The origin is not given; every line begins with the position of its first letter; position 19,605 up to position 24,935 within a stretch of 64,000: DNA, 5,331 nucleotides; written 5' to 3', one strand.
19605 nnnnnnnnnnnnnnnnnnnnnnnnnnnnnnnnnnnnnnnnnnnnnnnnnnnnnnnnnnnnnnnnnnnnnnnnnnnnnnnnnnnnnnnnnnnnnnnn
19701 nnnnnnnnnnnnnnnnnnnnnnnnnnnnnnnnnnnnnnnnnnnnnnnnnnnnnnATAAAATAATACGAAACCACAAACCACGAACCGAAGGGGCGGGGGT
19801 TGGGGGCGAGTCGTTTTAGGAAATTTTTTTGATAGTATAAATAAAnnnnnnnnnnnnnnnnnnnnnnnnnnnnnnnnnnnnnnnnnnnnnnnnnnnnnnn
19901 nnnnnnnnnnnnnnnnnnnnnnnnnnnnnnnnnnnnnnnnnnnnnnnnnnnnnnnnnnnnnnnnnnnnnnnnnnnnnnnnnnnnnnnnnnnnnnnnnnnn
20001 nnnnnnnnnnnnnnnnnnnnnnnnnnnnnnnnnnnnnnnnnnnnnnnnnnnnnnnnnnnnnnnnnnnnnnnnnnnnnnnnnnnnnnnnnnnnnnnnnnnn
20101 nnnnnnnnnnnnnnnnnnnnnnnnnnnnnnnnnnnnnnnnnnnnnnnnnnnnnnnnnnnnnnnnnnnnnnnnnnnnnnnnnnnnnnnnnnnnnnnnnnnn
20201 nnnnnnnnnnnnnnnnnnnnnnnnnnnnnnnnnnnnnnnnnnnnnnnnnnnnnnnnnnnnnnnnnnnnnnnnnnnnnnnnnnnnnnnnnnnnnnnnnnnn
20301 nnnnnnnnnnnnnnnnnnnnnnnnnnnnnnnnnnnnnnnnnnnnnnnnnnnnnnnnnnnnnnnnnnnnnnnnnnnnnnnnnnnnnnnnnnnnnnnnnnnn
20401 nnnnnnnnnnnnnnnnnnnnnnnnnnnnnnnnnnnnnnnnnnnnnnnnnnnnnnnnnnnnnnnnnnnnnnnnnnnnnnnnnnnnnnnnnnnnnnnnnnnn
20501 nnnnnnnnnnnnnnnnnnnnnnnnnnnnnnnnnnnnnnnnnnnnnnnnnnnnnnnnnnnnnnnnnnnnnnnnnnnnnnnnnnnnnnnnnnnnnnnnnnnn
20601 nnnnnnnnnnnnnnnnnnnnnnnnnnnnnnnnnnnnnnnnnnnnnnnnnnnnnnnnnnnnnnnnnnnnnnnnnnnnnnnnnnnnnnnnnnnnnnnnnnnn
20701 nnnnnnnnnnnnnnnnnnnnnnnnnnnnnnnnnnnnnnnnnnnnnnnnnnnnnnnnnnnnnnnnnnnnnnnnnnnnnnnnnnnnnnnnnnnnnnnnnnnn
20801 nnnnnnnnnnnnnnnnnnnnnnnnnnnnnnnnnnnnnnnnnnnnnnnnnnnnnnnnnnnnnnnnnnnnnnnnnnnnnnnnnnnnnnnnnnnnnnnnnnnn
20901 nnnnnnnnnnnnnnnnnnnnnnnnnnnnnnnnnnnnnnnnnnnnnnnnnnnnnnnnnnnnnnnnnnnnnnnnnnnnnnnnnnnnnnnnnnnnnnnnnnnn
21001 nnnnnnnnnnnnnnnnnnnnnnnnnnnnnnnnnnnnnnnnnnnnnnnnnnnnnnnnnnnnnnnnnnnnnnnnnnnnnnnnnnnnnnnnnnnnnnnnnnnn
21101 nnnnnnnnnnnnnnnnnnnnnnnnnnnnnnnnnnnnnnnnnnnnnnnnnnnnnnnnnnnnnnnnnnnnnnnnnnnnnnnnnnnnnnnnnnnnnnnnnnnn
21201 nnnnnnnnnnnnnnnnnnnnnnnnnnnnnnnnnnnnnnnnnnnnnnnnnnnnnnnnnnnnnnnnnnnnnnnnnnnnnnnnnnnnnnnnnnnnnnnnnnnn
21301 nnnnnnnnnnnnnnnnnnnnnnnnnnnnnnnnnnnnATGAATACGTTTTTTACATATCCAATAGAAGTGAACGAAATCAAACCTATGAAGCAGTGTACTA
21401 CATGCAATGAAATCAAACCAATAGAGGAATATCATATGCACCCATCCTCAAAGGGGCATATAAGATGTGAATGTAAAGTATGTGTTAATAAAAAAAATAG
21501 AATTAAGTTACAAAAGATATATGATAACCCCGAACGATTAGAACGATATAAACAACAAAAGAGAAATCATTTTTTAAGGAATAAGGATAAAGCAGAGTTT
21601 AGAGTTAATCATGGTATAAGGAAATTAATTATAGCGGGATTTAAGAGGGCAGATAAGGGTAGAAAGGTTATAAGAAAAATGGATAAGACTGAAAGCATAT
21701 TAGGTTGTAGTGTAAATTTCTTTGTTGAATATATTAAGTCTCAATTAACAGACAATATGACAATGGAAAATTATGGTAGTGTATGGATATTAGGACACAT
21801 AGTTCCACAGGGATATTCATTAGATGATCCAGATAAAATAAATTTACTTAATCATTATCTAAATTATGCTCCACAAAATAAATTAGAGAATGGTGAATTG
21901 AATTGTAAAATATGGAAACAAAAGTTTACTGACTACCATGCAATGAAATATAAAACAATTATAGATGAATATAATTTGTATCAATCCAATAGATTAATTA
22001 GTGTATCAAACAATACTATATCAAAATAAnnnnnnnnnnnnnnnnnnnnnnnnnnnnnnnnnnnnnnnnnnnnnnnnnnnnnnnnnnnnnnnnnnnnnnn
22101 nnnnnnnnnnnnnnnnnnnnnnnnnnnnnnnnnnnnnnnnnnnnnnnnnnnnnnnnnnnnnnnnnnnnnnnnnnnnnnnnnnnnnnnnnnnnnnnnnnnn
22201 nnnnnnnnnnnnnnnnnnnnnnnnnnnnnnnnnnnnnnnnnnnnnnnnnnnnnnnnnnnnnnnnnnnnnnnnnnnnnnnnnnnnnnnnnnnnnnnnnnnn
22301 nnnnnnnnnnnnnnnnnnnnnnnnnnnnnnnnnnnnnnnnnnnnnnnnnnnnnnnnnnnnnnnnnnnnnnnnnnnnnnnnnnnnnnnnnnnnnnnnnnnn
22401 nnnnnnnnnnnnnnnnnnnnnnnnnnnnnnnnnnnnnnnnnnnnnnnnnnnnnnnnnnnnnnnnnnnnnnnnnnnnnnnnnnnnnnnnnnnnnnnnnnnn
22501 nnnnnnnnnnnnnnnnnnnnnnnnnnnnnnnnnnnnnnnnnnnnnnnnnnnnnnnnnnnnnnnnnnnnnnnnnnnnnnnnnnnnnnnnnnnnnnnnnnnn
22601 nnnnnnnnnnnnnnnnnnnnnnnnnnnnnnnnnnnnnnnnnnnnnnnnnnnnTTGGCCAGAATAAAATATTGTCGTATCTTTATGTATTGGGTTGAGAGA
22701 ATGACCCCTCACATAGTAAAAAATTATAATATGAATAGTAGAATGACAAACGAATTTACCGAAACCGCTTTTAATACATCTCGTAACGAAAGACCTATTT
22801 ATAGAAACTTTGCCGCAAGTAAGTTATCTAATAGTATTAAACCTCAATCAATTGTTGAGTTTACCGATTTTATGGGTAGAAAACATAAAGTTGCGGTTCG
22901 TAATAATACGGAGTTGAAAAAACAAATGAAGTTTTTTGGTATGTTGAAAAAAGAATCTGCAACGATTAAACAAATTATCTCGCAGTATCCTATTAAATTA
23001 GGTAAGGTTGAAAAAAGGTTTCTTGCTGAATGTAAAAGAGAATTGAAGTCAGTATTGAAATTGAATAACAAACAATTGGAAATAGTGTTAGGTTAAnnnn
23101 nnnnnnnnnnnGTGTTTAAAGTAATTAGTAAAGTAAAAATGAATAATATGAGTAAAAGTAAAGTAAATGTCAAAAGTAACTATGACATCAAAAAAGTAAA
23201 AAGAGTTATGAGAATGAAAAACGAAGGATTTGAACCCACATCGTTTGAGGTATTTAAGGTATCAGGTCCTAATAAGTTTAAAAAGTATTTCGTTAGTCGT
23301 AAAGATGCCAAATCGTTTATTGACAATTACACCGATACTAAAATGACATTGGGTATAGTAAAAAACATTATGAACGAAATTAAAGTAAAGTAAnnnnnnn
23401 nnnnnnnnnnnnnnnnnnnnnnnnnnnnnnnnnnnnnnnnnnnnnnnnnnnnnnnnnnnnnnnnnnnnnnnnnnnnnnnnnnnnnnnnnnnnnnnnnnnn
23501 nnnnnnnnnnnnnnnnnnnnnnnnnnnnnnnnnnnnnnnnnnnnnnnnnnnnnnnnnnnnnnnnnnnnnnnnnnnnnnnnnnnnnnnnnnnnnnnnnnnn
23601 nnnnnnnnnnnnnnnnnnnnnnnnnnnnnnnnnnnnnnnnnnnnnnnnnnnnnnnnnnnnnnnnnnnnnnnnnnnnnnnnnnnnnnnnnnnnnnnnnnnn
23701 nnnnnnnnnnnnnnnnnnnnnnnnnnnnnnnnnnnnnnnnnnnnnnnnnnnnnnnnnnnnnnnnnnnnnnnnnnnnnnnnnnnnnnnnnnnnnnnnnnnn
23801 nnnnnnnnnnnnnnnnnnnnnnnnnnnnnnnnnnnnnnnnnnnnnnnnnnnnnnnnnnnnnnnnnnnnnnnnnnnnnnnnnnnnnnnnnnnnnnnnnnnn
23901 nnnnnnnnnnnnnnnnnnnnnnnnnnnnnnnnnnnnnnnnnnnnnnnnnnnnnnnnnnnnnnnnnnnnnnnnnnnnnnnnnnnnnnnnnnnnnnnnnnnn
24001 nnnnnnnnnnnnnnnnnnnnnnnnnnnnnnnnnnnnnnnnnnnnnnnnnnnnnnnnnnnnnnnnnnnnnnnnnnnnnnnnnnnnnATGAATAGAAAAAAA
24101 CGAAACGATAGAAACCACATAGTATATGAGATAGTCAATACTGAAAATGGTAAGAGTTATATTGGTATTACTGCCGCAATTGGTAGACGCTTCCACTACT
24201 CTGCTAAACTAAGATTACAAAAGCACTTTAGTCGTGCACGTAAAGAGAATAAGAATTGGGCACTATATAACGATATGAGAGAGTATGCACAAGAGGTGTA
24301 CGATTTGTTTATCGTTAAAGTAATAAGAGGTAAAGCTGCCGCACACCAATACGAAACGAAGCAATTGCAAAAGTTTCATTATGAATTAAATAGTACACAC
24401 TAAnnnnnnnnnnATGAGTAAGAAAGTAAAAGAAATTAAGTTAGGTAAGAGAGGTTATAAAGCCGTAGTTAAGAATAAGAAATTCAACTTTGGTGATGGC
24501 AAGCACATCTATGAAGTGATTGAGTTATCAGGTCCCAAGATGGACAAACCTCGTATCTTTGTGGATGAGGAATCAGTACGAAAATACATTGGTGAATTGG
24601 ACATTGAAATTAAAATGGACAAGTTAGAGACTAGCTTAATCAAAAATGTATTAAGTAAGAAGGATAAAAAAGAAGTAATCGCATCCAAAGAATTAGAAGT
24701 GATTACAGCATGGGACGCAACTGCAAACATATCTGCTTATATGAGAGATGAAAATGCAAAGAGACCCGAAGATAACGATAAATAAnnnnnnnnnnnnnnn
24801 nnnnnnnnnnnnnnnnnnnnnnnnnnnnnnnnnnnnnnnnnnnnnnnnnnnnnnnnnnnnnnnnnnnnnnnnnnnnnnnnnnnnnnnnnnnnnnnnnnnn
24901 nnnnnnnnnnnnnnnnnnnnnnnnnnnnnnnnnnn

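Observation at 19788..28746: A pair of near-identical G-tract elements in inverted orientation about 8.9 kb apart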

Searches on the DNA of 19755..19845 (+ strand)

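Call 53: search_dna_similar(query=window:19755-19845:+, collection=phages, mode=distant, max_evalue=1, max_rows=15)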
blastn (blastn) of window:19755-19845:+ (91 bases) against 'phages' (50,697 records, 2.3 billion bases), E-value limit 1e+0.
Records with a match: 6; places in all: 6; records where one place covers at least 80% of the query: 0.
Best place of each record, by identity: 95-99% 1; 90-95% 5.
By first word of the organism name: Dickeya 5; Shigella 1.
By host as written in the record: Dickeya solani DSM28711 3; Dickeya solani 2; Shigella flexneri 1.
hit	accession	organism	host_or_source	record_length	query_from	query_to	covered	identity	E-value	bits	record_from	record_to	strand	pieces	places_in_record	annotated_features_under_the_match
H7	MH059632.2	Dickeya phage Dagda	Dickeya solani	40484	16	40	27%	92.0%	8e-1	37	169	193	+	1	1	hypothetical protein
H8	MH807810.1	Dickeya phage Dagda_B1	Dickeya solani DSM28711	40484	16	40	27%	92.0%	8e-1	37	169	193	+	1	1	hypothetical protein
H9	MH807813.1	Dickeya phage Katbat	Dickeya solani DSM28711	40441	16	40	27%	92.0%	8e-1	37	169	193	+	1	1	hypothetical protein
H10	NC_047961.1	Dickeya phage Dagda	Dickeya solani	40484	16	40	27%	92.0%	8e-1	37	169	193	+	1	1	hypothetical protein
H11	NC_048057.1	Dickeya phage Katbat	Dickeya solani DSM28711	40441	16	40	27%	92.0%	8e-1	37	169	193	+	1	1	hypothetical protein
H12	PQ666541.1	Shigella phage sb3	Shigella flexneri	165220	68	91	26%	95.8%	2e-1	40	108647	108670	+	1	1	none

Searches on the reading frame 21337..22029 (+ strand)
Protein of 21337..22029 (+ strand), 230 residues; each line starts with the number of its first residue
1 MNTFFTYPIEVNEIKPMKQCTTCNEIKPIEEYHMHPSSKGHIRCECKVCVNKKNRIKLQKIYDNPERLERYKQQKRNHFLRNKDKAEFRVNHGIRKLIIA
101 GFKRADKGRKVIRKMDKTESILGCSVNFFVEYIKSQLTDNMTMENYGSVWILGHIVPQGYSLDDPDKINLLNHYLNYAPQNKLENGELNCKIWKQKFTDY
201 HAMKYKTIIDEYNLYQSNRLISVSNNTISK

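Call 11: search_protein_families(library=pfam, proteins=[window:21337-22029:+], max_evalue=0.01)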
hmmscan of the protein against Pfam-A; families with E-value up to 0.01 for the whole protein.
window:21337-22029:+ (230 aa): 0 families

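Call 13: search_protein_families(library=phrogs, proteins=[window:21337-22029:+], max_evalue=0.001)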
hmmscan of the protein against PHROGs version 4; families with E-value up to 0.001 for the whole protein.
window:21337-22029:+ (230 aa): 7 families
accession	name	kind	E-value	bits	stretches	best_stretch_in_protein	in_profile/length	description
phrog_2340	-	DNA, RNA and nucleotide metabolism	2.6e-07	31.9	1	15-83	6-92/171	endonuclease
phrog_12813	-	unknown function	2.6e-07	31.7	1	13-59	149-195/199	-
phrog_5558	-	moron, auxiliary metabolic gene and host takeover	3.9e-07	31.4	1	17-91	8-83/130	Lar-like restriction alleviation protein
phrog_1035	-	DNA, RNA and nucleotide metabolism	2.9e-06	28.3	1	14-88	60-116/271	endonuclease VII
phrog_2255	-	DNA, RNA and nucleotide metabolism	6.1e-06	26.8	1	12-72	48-108/211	HNH endonuclease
phrog_2633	-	DNA, RNA and nucleotide metabolism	2.4e-05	25.5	1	15-72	11-68/142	endonuclease VII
phrog_6611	-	unknown function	0.00054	21.1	1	8-54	132-178/180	-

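Call 86: search_protein_families(library=ncbifam, proteins=[window:21337-22029:+], max_evalue=0.01)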
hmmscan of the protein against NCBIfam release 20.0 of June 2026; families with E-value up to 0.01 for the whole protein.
window:21337-22029:+ (230 aa): 0 families

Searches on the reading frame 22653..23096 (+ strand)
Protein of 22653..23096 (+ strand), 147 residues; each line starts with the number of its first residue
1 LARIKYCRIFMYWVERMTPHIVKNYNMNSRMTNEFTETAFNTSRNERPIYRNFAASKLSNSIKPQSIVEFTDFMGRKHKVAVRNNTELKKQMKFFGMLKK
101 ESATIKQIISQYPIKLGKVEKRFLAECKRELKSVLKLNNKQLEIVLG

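Call 11: search_protein_families(library=pfam, proteins=[window:22653-23096:+], max_evalue=0.01)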
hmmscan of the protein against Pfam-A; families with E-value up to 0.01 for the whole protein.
window:22653-23096:+ (147 aa): 0 families

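Call 44: search_protein_families(library=pfam, proteins=[window:22653-23096:+], max_evalue=0.1)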
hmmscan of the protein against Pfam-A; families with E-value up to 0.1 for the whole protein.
window:22653-23096:+ (147 aa): 2 families
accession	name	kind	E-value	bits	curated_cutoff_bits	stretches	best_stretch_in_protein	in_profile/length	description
PF21940.1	Pfc11_Rna14-15-ID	-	0.015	15.6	27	1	33-99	12-80/111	Pfc11 Rna14/15 interacting domain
PF18691.7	Cdc13_OB2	-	0.04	14.4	25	1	91-138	62-108/111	Cell division control protein 13, OB2 domain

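Call 45: search_protein_families(library=phrogs, proteins=[window:22653-23096:+], max_evalue=0.01)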
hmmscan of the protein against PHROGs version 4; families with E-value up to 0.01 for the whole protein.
window:22653-23096:+ (147 aa): 0 families

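Call 86: search_protein_families(library=ncbifam, proteins=[window:22653-23096:+], max_evalue=0.01)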
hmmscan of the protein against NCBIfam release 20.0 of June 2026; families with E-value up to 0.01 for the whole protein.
window:22653-23096:+ (147 aa): 0 families

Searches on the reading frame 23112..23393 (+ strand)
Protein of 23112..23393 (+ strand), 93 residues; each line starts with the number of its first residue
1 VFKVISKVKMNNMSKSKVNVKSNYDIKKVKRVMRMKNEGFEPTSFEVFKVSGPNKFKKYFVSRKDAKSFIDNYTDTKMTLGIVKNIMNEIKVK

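Call 44: search_protein_families(library=pfam, proteins=[window:23112-23393:+], max_evalue=0.1)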
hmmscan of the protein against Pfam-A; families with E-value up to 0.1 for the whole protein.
window:23112-23393:+ (93 aa): 1 family
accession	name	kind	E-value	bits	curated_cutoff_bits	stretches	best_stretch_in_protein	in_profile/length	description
PF18017.8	SAM_4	-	0.078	13.5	23.6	0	66-92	29-55/84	SAM domain (Sterile alpha motif)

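Call 45: search_protein_families(library=phrogs, proteins=[window:23112-23393:+], max_evalue=0.01)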
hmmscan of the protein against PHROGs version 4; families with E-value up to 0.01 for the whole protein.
window:23112-23393:+ (93 aa): 0 families

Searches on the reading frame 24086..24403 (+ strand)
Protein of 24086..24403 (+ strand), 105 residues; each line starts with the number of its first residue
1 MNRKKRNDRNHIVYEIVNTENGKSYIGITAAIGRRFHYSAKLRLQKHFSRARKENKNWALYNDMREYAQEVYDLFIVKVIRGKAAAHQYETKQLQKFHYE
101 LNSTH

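Call 44: search_protein_families(library=pfam, proteins=[window:24086-24403:+], max_evalue=0.1)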
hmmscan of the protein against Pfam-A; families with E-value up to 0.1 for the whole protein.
window:24086-24403:+ (105 aa): 5 families
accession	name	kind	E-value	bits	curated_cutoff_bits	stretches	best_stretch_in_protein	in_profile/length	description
PF01541.30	GIY-YIG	-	2.6e-06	28.1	22.6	1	11-97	2-72/78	GIY-YIG catalytic domain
PF19835.5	SegE_GIY-YIG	-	0.00022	21.9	25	1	7-95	14-102/123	Putative endonuclease segE, GIY-YIG domain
PF09149.16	DUF1935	-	0.0093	16.6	27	1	52-75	30-53/108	Domain of unknown function (DUF1935)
PF18471.6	Ribosomal_L27_C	-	0.025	14.5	25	1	19-72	109-162/240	Ribosomal L27 protein C-terminal domain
PF07958.16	DUF1688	-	0.033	13.4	25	1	4-93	32-115/420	Protein of unknown function (DUF1688)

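Call 45: search_protein_families(library=phrogs, proteins=[window:24086-24403:+], max_evalue=0.01)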
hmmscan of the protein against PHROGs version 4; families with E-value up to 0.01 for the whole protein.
window:24086-24403:+ (105 aa): 6 families
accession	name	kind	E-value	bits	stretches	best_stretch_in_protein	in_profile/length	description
phrog_7168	-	DNA, RNA and nucleotide metabolism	1.6e-10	41.9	1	12-97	3-82/284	homing endonuclease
phrog_5123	-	DNA, RNA and nucleotide metabolism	4.9e-08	34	1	13-99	4-79/152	homing endonuclease with GIY-YIG motif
phrog_314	-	DNA, RNA and nucleotide metabolism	2.5e-07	31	1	4-73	172-229/574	homing endonuclease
phrog_447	-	other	0.00035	21.4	1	6-97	22-113/148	NAD synthetase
phrog_19446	-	DNA, RNA and nucleotide metabolism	0.0004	21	1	13-80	4-62/254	homing endonuclease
phrog_20015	-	DNA, RNA and nucleotide metabolism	0.0021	19.2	1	10-31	2-23/46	endonuclease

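Call 82: find_encoding_contigs(protein=window:24086-24403:+, flank=10000, max_places=10)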
Protein window:24086-24403:+ (105 aa): 21 contigs read that carry it; 10 places shown.
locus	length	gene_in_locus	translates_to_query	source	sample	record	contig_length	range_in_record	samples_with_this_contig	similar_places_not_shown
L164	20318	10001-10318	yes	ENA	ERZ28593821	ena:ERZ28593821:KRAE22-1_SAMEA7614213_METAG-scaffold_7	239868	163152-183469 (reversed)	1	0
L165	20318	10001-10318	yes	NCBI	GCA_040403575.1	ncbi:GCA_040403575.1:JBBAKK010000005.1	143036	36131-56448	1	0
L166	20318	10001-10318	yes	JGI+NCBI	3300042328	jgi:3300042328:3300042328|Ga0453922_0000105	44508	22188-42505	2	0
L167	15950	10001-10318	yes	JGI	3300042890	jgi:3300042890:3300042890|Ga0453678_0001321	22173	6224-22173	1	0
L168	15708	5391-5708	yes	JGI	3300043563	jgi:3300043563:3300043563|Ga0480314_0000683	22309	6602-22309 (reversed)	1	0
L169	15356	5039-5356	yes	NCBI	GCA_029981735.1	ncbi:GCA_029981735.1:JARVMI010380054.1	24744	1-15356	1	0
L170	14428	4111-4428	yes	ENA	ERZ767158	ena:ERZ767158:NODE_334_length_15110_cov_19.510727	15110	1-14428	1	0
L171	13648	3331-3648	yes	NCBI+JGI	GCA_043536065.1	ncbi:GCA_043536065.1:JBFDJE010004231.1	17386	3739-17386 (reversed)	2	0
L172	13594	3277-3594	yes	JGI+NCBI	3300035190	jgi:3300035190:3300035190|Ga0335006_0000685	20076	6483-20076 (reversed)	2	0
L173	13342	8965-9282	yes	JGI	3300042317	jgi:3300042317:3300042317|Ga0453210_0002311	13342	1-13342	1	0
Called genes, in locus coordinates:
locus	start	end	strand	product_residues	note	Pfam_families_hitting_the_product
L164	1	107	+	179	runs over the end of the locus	PF01145:Band_7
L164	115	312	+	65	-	-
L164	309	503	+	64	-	-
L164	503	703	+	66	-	-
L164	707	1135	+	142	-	-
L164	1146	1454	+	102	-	-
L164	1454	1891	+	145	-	-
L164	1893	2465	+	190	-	-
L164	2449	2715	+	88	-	-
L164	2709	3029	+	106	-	-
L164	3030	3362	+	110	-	-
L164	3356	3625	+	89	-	-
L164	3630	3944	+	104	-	-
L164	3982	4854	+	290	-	PF03851:UvdE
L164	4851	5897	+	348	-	-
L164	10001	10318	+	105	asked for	PF01541:GIY-YIG (faint)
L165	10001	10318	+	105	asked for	PF01541:GIY-YIG (faint)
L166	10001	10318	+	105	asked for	PF01541:GIY-YIG (faint)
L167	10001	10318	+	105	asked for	PF01541:GIY-YIG (faint)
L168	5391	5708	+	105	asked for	PF01541:GIY-YIG (faint)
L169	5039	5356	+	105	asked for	PF01541:GIY-YIG (faint)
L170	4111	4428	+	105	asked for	PF01541:GIY-YIG (faint)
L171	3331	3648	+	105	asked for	PF01541:GIY-YIG (faint)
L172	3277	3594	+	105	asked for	PF01541:GIY-YIG (faint)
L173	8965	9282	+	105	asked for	PF01541:GIY-YIG (faint)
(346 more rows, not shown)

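Call 85: search_solved_structures(query=window:24086-24403:+, max_evalue=1)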
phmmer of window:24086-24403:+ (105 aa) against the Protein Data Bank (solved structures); distinct sequences matched with E-value up to 1: 4.
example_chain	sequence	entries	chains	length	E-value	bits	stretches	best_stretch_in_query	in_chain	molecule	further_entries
9be8_A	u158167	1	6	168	0.0013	22.5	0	14-43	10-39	Transcription attenuation protein MtrB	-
9bds_A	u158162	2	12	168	0.0013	22.5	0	14-43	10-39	Transcription attenuation protein MtrB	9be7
3zte_A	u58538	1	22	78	0.49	14.2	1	7-43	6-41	TRYPTOPHAN OPERON RNA-BINDING ATTENUATION PROTEIN (TRAP)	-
3odh_A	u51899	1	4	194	0.96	13.3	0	53-102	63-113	OkrAI endonuclease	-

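Call 86: search_protein_families(library=ncbifam, proteins=[window:24086-24403:+], max_evalue=0.01)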
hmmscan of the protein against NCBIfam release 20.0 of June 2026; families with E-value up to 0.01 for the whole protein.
window:24086-24403:+ (105 aa): 1 family
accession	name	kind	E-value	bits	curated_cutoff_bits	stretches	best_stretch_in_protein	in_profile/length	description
TIGR01453.1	grpIintron_endo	subfamily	0.00018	21.6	56.05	1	13-92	4-74/215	group I intron endonuclease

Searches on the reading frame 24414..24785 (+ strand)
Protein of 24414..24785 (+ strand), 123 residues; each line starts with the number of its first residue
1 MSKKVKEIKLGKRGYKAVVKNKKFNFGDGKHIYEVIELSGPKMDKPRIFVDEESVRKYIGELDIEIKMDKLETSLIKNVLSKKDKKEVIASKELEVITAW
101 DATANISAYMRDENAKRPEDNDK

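Call 44: search_protein_families(library=pfam, proteins=[window:24414-24785:+], max_evalue=0.1)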
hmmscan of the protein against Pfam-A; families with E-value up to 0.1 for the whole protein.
window:24414-24785:+ (123 aa): 2 families
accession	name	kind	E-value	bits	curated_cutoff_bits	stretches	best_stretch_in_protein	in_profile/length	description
PF24231.1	DUF7444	-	0.039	14.3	27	0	77-119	34-76/90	Family of unknown function (DUF7444)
PF04838.17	Baculo_LEF5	-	0.065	13.7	25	1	13-58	25-73/156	Baculoviridae late expression factor 5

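Call 45: search_protein_families(library=phrogs, proteins=[window:24414-24785:+], max_evalue=0.01)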
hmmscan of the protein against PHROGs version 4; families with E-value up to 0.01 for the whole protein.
window:24414-24785:+ (123 aa): 0 families
